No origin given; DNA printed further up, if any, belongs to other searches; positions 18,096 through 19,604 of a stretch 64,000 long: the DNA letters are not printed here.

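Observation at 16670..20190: AT-rich tRNA-Leu-proximal island with a kinase / SAM-methyltransferase / CYTH operon and a divergent GreA-like factor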

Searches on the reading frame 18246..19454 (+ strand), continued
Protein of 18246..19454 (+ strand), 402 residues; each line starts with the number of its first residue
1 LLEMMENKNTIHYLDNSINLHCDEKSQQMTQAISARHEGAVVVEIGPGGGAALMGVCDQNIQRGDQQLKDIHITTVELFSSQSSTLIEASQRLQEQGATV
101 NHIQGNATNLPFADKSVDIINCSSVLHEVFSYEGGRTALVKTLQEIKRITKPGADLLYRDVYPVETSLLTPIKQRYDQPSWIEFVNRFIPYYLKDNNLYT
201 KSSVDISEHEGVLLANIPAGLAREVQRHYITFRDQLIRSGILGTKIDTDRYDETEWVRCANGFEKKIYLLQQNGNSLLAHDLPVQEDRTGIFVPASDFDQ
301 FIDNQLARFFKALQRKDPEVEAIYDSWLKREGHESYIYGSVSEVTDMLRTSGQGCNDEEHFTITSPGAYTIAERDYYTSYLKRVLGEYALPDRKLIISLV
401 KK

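Call 41: predict_structure(alignment_id=A1)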
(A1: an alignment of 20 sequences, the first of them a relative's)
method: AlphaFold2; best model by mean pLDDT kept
length: 399 residues; sequences in the alignment: 20
mean_pLDDT: 89.3   pTM: 0.88
mean pLDDT of the five models: 89.3, 89.0, 86.8, 85.2, 83.4
residues with pLDDT >= 90: 254; 70-90: 122; 50-70: 21; < 50: 2
segments of 3 or more residues with pLDDT < 50: none
pLDDT, mean of each block of 10 residues (from residue 1): 71 69 92 92 91 85 86 88 93 95 94 96 90 93 97 94 92 97 95 84 95 96 95 88 78 85 82 64 90 93 96 95 91 90 92 80 90 90 93 95
secondary structure, 60 per line:
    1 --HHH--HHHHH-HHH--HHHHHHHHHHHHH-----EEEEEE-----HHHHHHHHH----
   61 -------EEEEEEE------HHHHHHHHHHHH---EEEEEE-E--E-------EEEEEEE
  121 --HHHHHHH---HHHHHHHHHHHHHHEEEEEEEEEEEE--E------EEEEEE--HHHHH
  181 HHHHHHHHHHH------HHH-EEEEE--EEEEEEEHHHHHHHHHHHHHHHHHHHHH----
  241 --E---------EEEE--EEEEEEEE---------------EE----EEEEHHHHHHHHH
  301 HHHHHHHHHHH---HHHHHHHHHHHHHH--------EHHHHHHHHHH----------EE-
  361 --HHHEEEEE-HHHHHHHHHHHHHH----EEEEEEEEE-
elements in order: H8-12 H19-31 E37-42 H48-56 E68-74 H81-92 E96-101 E114-120 H123-129 H133-146 E147-158 E168-173 H176-191 E202-206 E209-215 H216-236 E253-256 E259-266 E288-291 H292-311 H315-328 H338-347 E366-370 H372-385 E390-398

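Call 55: search_protein_representatives(alignment_id=A1)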
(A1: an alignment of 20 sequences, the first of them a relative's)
Query: 20 sequences, 449 profile positions. Proteins with E-value up to 0.001 (for the whole library): 505; up to 1e-10: 200; up to 1e-30: 71. The best 150 are listed.
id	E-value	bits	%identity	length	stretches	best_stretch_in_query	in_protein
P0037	7.4e-171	585.3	-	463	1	3-448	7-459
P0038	3.3e-164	563.4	-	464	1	3-447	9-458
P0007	7.8e-150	516.0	-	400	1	1-414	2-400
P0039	3.3e-142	490.9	-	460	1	4-448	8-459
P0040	3.4e-139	480.9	-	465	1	4-448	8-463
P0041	2.1e-131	455.3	-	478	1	3-445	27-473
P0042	1.2e-126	439.5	-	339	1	115-448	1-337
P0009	4.5e-126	437.7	-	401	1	1-415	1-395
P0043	8.2e-124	430.2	-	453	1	3-446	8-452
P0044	6.8e-113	394.3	-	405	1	1-415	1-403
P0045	4.5e-109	381.6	-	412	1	1-418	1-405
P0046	2.5e-85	303.4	-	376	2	81-278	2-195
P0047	8.1e-84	298.4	-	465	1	30-439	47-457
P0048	4.2e-80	286.2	-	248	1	215-447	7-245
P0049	1.1e-79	284.8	-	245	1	3-233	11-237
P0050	2.1e-75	270.7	-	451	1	14-427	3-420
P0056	3.3e-62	227.2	-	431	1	3-423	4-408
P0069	3.4e-47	177.7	-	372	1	4-412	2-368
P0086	5.4e-38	147.4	-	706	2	5-307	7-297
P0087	1.7e-37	145.7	-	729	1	30-416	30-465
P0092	6.9e-36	140.4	-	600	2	4-248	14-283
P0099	1.6e-32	129.4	-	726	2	32-332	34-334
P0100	1.3e-31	126.4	-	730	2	1-246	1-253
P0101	3.3e-31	125.0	-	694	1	3-417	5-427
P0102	6.2e-31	124.1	-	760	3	35-220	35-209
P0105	9.0e-31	123.6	-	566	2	10-245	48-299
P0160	1.0e-20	90.4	-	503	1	10-399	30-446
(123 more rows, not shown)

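Call 56: search_protein_families(library=pfam, proteins=[P0087, P0101, P0086, P0092, P0105, P0102, P0050, P0056, P0069, P0160], max_evalue=0.001)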
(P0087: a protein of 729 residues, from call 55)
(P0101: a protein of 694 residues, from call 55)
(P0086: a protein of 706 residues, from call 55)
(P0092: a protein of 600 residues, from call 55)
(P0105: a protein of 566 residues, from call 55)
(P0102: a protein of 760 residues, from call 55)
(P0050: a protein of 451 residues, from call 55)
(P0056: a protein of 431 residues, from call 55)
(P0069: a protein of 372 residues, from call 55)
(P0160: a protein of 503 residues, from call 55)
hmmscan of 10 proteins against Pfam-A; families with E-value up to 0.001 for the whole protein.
P0087 (729 aa): 8 families
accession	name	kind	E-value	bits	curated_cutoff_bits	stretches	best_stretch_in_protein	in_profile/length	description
PF08241.18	Methyltransf_11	-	4.1e-13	50.2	21.2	1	42-152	2-94/95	Methyltransferase domain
PF13207.12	AAA_17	-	1.9e-10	41.6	27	1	551-679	3-135/136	AAA domain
PF13847.12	Methyltransf_31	-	1e-09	38.7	27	1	39-187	6-133/145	Methyltransferase domain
PF13238.12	AAA_18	-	4e-09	37.4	29.4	1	546-676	1-120/128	AAA domain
PF13649.12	Methyltransf_25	-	5e-09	37.2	27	1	40-149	1-97/97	Methyltransferase domain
PF01209.24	Ubie_methyltran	-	9.5e-06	25.6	20.1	1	43-206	54-197/233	ubiE/COQ5 methyltransferase family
PF13671.12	AAA_33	-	2e-05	25.3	27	1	547-678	3-135/143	AAA domain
PF01121.26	CoaE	-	0.00011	22.3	27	1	546-625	3-70/180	Dephospho-CoA kinase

P0101 (694 aa): 5 families
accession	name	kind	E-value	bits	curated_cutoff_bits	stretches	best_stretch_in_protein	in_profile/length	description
PF13207.12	AAA_17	-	6.6e-07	30.1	27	1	513-635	2-131/136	AAA domain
PF13649.12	Methyltransf_25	-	6.9e-06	27.1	27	1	38-120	1-75/97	Methyltransferase domain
PF13238.12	AAA_18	-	1.8e-05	25.6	29.4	1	511-630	3-112/128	AAA domain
PF08241.18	Methyltransf_11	-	7.3e-05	23.8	21.2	1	39-149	1-93/95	Methyltransferase domain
PF01121.26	CoaE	-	0.00013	22.1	27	1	509-535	3-29/180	Dephospho-CoA kinase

P0086 (706 aa): 4 families
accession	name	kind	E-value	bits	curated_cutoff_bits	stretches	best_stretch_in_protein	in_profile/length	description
PF08241.18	Methyltransf_11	-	2.9e-06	28.3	21.2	1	41-152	2-94/95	Methyltransferase domain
PF13671.12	AAA_33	-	5.7e-06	27.1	27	1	526-648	4-123/143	AAA domain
PF01121.26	CoaE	-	1.9e-05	24.9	27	1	523-568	2-47/180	Dephospho-CoA kinase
PF13238.12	AAA_18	-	0.00017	22.5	29.4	1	526-645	3-112/128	AAA domain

P0092 (600 aa): 2 families
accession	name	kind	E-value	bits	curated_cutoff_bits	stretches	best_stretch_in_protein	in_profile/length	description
PF08241.18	Methyltransf_11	-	0.00017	22.6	21.2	1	85-174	20-94/95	Methyltransferase domain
PF13847.12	Methyltransf_31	-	0.00093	19.3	27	0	48-210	6-135/145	Methyltransferase domain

P0105 (566 aa): 1 family
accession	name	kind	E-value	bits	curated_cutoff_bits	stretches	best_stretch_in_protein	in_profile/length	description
PF08241.18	Methyltransf_11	-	1.5e-05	26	21.2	1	75-189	1-94/95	Methyltransferase domain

P0102 (760 aa): 6 families
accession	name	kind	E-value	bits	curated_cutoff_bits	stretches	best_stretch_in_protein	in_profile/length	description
PF13207.12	AAA_17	-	2e-12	48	27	1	583-705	3-131/136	AAA domain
PF13238.12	AAA_18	-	3.6e-11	44.1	29.4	1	578-701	1-116/128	AAA domain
PF08241.18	Methyltransf_11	-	9.8e-09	36.2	21.2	1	41-151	1-94/95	Methyltransferase domain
PF13649.12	Methyltransf_25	-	6.1e-06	27.3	27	1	40-145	1-94/97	Methyltransferase domain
PF13671.12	AAA_33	-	5.7e-05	23.9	27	1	579-714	3-133/143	AAA domain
PF01121.26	CoaE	-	0.00046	20.4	27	0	578-643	3-58/180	Dephospho-CoA kinase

P0050 (451 aa): 4 families
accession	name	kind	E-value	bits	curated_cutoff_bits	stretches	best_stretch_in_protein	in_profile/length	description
PF08241.18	Methyltransf_11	-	5.6e-08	33.7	21.2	1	38-152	1-94/95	Methyltransferase domain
PF13649.12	Methyltransf_25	-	1.4e-06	29.3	27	1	37-149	1-97/97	Methyltransferase domain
PF13489.12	Methyltransf_23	-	2.7e-05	24.4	27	1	29-189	18-151/164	Methyltransferase domain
PF13847.12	Methyltransf_31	-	0.00024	21.2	27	0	34-171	4-127/145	Methyltransferase domain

P0056 (431 aa): 2 families
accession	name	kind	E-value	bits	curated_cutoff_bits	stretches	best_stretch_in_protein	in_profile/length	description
PF08241.18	Methyltransf_11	-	1e-07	33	21.2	1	45-152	1-93/95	Methyltransferase domain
PF13649.12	Methyltransf_25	-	8.7e-06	26.8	27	1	44-122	1-76/97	Methyltransferase domain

P0069 (372 aa): 3 families
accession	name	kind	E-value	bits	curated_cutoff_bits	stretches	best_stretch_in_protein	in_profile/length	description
PF08241.18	Methyltransf_11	-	1.3e-12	48.6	21.2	1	42-147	1-94/95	Methyltransferase domain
PF13649.12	Methyltransf_25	-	2.3e-09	38.3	27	1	41-144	1-97/97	Methyltransferase domain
PF13847.12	Methyltransf_31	-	6.1e-05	23.2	27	1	41-151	7-112/145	Methyltransferase domain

P0160 (503 aa): 2 families
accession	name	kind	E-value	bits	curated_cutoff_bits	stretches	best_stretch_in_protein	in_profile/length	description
PF08241.18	Methyltransf_11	-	5.3e-07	30.6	21.2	1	55-169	1-94/95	Methyltransferase domain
PF13847.12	Methyltransf_31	-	1.1e-06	28.9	27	1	50-174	3-113/145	Methyltransferase domain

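Call 57: list_cluster_members(proteins=[P0087, P0101, P0086, P0102, P0099, P0100, P0092, P0105, P0050, P0056])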
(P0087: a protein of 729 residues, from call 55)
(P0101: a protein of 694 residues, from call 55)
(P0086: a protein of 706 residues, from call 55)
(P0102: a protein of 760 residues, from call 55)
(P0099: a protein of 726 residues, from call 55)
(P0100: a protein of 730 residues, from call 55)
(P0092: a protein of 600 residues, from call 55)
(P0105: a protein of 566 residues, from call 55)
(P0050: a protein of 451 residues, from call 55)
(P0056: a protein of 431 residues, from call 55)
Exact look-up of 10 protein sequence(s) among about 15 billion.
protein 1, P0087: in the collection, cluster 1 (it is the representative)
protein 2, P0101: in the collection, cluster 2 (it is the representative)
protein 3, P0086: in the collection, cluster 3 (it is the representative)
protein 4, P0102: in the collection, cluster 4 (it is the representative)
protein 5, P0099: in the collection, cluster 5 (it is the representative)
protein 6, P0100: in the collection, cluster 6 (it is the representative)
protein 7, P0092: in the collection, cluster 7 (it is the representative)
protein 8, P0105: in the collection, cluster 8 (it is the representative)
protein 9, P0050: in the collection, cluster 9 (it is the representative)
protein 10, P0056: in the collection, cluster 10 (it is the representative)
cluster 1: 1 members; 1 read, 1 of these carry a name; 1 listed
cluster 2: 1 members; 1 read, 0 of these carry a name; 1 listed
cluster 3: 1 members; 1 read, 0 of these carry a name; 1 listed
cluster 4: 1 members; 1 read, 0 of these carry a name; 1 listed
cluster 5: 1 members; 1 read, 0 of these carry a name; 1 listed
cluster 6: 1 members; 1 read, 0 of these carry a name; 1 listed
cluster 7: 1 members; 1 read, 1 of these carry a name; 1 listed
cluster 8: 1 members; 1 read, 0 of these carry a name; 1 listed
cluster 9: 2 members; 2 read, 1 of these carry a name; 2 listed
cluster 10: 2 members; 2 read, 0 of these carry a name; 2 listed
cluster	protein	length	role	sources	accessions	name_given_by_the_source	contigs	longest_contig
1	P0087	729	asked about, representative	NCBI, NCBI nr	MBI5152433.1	methyltransferase domain-containing protein [Candidatus Peregrinibacteria bacterium]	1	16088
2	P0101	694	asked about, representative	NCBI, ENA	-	-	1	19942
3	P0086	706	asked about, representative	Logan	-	-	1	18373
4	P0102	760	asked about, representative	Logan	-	-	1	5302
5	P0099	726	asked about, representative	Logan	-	-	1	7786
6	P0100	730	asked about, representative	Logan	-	-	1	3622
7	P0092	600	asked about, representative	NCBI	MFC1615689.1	class I SAM-dependent methyltransferase [Patescibacteria group bacterium]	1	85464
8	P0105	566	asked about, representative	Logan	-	-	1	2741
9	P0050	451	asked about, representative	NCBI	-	-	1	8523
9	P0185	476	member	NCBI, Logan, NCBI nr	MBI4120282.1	MAG: class I SAM-dependent methyltransferase [Parcubacteria group bacterium] | class I SAM-dependent methyltransferase [Parcubacteria group bacterium]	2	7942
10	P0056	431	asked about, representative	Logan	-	-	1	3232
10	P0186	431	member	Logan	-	-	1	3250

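Call 69: fold_search(model_id=the predicted structure, library=pdb)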
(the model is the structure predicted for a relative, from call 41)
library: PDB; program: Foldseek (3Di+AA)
matches with E <= 10: 1631; with E <= 0.001: 563
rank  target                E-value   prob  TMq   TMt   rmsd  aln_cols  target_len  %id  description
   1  1xxl_A                1.1e-08  1.00  0.29  0.47  10.3       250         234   16  The crystal structure of YcgJ protein from Bacillus subitilis at 2.1 A resolution (released 2004-11-23)
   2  5f8c_A                2.6e-08  1.00  0.26  0.30  11.9       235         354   16  Rv2258c-unbound (released 2016-06-29)
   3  6f5z_A                3.2e-08  1.00  0.22  0.36  13.3       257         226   17  Complex between the Haloferax volcanii Trm112 methyltransferase activator and the Hvo_0019 putative methyltransferase (released 2018-07-11)
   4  6f5z_B                3.4e-08  1.00  0.25  0.41  12.2       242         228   16  Complex between the Haloferax volcanii Trm112 methyltransferase activator and the Hvo_0019 putative methyltransferase (released 2018-07-11)
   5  3dh0_B                3.6e-08  1.00  0.29  0.55  11.7       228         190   16  Crystal structure of a SAM dependent methyltransferase from Aquifex aeolicus (released 2008-07-15)
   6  3mgg_A                4.4e-08  1.00  0.29  0.44  16.6       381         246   14  Crystal Structure of Methyl Transferase from Methanosarcina mazei (released 2010-04-21)
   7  6uvq_A                4.6e-08  1.00  0.30  0.43  11.4       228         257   15  Crystal structure of Apo AtmM (released 2020-11-25)
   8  3bus_A                4.9e-08  1.00  0.29  0.43   9.6       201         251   16  Crystal Structure of RebM (released 2008-03-25)
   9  2yr0_A                4.9e-08  1.00  0.27  0.42  11.4       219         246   15  Crystal Structure of Hypothetical Methyltransferase TTHA0223 from Thermus thermophilus HB8 (released 2007-10-02)
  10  3bus_B                4.9e-08  1.00  0.28  0.44  12.3       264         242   15  Crystal Structure of RebM (released 2008-03-25)
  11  3mgg_B                5.5e-08  1.00  0.27  0.40   6.4       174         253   23  Crystal Structure of Methyl Transferase from Methanosarcina mazei (released 2010-04-21)
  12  5f8f_B                5.9e-08  1.00  0.27  0.30  11.8       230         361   16  Rv2258c-SFG (released 2016-06-29)
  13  8zc7_B                5.9e-08  1.00  0.25  0.36  12.8       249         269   14  Crystallographic analysis of MitM, which catalyzes the post-mitosane modification in mitomycin biosynthesis (released 2024-11-27)
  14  3dh0_A                6.6e-08  1.00  0.29  0.56  12.3       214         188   18  Crystal structure of a SAM dependent methyltransferase from Aquifex aeolicus (released 2008-07-15)
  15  5f8e_B                6.6e-08  1.00  0.25  0.28  11.5       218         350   16  Rv2258c-SAH (released 2016-06-29)
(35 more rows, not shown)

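Call 72: search_protein_families(library=pfam, proteins=[L079:5048-5836:+, L082:5140-5829:+, L008:10738-11667:-, L010:11024-11632:+, L016:4483-5811:-, L015:4633-5352:-, L022:4332-5858:-, L004:9746-10348:+, L010:10122-10712:-, L007:9386-9958:+], max_evalue=0.01)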
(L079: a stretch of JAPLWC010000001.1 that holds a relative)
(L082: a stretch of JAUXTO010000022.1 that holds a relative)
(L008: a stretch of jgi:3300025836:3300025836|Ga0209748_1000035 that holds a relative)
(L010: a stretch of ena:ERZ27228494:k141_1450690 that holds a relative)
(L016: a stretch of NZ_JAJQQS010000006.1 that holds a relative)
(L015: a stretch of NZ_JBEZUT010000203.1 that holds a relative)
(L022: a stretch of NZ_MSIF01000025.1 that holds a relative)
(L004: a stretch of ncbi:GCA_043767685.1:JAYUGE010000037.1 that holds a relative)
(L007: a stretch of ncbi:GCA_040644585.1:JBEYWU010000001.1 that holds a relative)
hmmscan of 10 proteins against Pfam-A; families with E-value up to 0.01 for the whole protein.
L079:5048-5836:+ (263 aa): 0 families

L082:5140-5829:+ (230 aa): 0 families

L008:10738-11667:- (310 aa): 1 family
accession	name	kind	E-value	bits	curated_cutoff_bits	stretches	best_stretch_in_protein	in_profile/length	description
PF14285.11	DUF4367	-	0.00018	22.4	22.1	1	200-307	4-110/110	Domain of unknown function (DUF4367)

L010:11024-11632:+ (203 aa): 0 families

L016:4483-5811:- (443 aa): 0 families

L015:4633-5352:- (240 aa): 6 families
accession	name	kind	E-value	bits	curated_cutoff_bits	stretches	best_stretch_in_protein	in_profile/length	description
PF00392.27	GntR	-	3.6e-12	46.2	27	1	9-68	4-64/64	Bacterial regulatory proteins, gntR family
PF07702.18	UTRA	-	1.4e-09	38.3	23.8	1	97-209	7-115/141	UTRA domain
PF12802.13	MarR_2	-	0.00081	20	27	1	33-62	24-55/61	MarR family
PF13545.12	HTH_Crp_2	-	0.0018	18.6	27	1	31-69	24-62/70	Crp-like helix-turn-helix domain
PF01325.25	Fe_dep_repress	-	0.006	17.2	26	0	14-64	9-57/60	Iron dependent repressor, N-terminal DNA binding domain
PF14502.12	HTH_41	-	0.0082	16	25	0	26-65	3-42/48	Helix-turn-helix domain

L022:4332-5858:- (509 aa): 3 families
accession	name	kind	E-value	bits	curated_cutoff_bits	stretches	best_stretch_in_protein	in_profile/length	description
PF01327.26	Pep_deformylase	-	1.4e-30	106.4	22.8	1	339-490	4-152/156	Polypeptide deformylase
PF13560.12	HTH_31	-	1.5e-11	44.9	27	1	29-90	2-64/64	Helix-turn-helix domain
PF01381.28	HTH_3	-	2.9e-07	30.9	23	1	33-81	1-49/55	Helix-turn-helix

L004:9746-10348:+ (201 aa): 1 family
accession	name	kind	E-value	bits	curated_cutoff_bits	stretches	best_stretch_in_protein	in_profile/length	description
PF01928.26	CYTH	-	9e-14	52.1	23.2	1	29-168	2-158/179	CYTH domain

L010:10122-10712:- (197 aa): 1 family
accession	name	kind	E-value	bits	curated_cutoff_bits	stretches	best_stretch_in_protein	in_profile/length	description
PF01928.26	CYTH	-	4.7e-12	46.5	23.2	1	2-146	1-159/179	CYTH domain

L007:9386-9958:+ (191 aa): 1 family
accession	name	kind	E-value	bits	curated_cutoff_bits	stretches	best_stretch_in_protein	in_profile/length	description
PF01928.26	CYTH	-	8.3e-21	75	23.2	1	5-169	2-164/179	CYTH domain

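Call 74: search_solved_structures(query=A4, max_evalue=10)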
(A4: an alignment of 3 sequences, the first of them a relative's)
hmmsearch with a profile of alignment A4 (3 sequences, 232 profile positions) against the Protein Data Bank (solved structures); distinct sequences matched with E-value up to 10: 5.
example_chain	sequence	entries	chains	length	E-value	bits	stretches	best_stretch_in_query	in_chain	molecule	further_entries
6jig_A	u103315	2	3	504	0.27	13.7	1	4-59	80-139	GMP reductase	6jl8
6lk4_A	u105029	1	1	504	0.27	13.7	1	4-59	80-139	Guanosine 5'-monophosphate Reductase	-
8yts_A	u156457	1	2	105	0.62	12.5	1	82-119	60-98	Cytochrome C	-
4ozj_A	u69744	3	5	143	1.4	11.4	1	139-165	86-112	Nitrogen regulatory protein P-II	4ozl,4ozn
2wwx_B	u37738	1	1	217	1.5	11.3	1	166-208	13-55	DRRA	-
